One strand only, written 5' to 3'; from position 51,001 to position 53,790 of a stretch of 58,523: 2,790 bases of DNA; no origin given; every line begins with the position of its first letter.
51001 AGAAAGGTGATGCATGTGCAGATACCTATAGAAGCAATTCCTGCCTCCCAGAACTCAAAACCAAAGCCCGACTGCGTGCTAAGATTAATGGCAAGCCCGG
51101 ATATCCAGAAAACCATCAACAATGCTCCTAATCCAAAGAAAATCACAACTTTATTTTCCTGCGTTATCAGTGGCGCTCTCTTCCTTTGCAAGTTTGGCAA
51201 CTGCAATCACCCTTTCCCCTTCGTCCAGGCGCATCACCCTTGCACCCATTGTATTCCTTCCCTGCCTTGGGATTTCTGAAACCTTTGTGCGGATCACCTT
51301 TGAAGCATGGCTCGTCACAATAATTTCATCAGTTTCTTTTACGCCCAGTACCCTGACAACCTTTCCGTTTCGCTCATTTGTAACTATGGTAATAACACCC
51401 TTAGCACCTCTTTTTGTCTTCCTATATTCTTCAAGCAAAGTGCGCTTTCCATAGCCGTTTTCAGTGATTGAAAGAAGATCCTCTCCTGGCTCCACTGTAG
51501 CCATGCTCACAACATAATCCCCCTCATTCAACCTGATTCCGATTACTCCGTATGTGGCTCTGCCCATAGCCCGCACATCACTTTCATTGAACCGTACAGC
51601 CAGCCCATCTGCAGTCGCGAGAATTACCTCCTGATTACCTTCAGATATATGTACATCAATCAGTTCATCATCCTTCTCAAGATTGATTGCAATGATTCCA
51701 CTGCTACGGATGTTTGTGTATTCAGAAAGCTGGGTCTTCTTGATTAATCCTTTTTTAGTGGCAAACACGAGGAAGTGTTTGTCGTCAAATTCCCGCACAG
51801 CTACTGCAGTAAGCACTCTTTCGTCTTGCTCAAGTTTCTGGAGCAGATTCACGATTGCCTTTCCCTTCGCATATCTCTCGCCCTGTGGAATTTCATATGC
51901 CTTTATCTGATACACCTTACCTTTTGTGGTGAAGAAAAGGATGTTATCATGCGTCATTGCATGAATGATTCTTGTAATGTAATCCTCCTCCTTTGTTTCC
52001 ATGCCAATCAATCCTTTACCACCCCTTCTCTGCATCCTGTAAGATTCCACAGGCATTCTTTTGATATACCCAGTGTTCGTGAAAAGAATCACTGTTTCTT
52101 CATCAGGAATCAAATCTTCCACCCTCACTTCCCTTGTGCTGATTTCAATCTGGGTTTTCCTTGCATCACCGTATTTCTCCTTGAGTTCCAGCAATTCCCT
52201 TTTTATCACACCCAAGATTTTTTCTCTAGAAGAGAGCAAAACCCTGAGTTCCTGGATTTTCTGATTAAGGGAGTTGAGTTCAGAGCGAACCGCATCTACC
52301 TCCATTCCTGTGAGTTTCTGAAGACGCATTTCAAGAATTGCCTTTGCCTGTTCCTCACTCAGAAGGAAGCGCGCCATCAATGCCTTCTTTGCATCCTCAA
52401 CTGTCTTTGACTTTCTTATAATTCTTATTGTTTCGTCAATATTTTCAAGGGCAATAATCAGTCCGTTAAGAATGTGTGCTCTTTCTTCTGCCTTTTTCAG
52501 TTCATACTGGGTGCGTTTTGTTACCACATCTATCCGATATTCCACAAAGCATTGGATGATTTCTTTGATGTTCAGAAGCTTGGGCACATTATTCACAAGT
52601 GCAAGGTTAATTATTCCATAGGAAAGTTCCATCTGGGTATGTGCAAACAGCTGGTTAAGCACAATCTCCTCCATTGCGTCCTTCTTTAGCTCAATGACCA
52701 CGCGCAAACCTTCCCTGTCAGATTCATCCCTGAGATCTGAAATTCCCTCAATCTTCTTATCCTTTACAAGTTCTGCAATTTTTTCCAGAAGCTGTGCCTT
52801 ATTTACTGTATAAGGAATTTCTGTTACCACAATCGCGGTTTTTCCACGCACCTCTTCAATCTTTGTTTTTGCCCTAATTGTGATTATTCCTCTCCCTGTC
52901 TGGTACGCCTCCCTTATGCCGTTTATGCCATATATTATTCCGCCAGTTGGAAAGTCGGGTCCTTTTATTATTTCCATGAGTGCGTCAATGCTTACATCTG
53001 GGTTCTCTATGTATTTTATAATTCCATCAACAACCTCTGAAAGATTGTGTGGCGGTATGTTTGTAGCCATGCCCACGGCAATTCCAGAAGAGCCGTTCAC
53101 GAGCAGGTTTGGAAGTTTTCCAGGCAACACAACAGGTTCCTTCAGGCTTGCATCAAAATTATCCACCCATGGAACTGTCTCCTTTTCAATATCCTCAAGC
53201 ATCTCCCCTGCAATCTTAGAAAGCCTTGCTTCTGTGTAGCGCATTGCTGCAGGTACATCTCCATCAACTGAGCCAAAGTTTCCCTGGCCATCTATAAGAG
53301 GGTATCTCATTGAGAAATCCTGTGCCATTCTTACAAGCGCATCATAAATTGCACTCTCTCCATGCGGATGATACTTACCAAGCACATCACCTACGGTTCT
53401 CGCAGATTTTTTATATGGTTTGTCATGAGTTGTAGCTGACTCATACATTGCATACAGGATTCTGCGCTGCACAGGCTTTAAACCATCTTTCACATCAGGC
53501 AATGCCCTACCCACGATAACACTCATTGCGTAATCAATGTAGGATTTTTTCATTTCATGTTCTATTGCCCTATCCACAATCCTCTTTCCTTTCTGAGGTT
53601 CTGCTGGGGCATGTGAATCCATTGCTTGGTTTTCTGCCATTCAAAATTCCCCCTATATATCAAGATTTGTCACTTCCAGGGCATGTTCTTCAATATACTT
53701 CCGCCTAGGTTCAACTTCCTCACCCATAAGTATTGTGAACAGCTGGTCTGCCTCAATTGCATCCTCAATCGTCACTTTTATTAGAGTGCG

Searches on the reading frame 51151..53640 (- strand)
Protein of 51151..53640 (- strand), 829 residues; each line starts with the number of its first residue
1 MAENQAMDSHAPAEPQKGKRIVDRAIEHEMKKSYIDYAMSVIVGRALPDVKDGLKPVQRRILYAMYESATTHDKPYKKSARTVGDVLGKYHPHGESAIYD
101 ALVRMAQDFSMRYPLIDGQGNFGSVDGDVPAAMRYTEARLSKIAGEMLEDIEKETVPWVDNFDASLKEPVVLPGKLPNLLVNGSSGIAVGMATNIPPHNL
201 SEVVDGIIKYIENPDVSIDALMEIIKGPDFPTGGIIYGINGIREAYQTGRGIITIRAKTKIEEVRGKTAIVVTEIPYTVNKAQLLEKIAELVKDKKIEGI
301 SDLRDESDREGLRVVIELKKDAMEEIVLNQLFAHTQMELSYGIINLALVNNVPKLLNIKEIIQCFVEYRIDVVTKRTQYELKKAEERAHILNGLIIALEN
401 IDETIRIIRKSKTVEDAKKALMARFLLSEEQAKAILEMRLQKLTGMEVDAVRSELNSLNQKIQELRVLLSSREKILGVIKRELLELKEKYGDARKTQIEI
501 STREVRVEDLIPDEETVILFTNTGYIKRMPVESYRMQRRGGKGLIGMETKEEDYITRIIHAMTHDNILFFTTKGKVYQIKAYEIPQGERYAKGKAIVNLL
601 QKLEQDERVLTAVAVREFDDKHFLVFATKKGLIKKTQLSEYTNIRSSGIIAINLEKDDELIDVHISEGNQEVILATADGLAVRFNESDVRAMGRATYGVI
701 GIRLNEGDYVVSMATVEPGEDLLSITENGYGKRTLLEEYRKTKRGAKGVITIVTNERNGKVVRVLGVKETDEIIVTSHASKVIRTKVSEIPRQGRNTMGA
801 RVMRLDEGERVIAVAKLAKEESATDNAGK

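Call 56: search_protein_families(library=pfam, proteins=[window:51151-53640:-], max_evalue=0.00001)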
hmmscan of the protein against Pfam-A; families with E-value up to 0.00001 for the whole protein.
window:51151-53640:- (829 aa): 2 families
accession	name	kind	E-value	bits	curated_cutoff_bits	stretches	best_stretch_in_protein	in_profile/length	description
PF00521.26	DNA_topoisoIV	-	3e-173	577.1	31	1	45-483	1-431/432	DNA gyrase/topoisomerase IV, subunit A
PF03989.18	DNA_gyraseA_C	-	2.4e-75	248.2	27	6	670-716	1-47/48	DNA gyrase C-terminal domain, beta-propeller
